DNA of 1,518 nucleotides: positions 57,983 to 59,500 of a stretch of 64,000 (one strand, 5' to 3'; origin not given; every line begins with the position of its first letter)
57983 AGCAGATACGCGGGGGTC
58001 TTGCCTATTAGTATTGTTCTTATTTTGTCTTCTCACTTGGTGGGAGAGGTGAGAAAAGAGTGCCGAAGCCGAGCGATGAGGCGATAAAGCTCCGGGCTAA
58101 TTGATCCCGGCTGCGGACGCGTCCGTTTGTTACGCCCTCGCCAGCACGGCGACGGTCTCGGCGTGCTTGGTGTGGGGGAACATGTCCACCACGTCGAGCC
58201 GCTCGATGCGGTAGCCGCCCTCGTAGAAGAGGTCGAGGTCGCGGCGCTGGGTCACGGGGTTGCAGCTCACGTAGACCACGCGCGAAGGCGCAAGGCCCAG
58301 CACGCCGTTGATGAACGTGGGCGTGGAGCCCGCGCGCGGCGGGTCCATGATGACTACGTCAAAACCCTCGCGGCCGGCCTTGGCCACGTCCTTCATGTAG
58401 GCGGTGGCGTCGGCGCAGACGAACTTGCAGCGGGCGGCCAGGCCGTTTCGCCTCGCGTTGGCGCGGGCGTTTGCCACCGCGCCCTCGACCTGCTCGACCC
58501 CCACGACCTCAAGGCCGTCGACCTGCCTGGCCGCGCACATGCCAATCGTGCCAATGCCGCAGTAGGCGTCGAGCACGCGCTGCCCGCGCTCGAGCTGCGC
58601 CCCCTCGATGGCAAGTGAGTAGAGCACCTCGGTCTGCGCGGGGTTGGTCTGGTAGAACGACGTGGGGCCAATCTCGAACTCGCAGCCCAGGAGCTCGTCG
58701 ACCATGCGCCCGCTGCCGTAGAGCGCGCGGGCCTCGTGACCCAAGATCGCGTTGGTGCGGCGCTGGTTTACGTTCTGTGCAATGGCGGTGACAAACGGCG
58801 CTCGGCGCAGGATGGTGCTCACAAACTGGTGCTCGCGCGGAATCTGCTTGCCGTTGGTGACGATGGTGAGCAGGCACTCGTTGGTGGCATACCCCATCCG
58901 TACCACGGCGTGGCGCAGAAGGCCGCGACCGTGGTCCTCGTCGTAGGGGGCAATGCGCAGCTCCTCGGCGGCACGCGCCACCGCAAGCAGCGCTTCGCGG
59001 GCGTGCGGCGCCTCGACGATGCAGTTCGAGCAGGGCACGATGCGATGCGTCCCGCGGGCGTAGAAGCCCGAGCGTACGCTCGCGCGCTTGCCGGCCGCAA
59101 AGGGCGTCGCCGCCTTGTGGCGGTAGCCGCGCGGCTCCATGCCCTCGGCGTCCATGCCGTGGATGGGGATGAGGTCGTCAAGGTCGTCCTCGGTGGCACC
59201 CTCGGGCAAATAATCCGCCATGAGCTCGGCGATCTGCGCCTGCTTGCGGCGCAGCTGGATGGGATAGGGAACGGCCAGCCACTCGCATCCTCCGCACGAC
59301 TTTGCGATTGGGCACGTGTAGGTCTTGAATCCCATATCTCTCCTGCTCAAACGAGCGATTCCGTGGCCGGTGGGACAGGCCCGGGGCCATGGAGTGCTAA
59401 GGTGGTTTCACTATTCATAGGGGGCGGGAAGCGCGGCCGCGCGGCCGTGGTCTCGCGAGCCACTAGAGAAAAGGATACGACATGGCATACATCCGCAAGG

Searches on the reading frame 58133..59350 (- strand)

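Call 81: search_protein_families(library=pfam, proteins=[window:58133-59350:-], max_evalue=0.000001)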
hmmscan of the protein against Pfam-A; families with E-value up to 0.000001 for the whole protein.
window:58133-59350:- (406 aa): 4 families
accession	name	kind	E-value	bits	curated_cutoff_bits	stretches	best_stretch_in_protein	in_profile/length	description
PF05958.17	tRNA_U5-meth_tr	-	3.2e-14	53.2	23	1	230-405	177-356/357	tRNA (Uracil-5-)-methyltransferase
PF13847.12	Methyltransf_31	-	5.1e-11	42.9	27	1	254-336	2-81/145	Methyltransferase domain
PF05175.20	MTS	-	2.3e-09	37.6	23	1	255-338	31-107/170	Methyltransferase small domain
PF13649.12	Methyltransf_25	-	5.2e-08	33.9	27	1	259-335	1-70/97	Methyltransferase domain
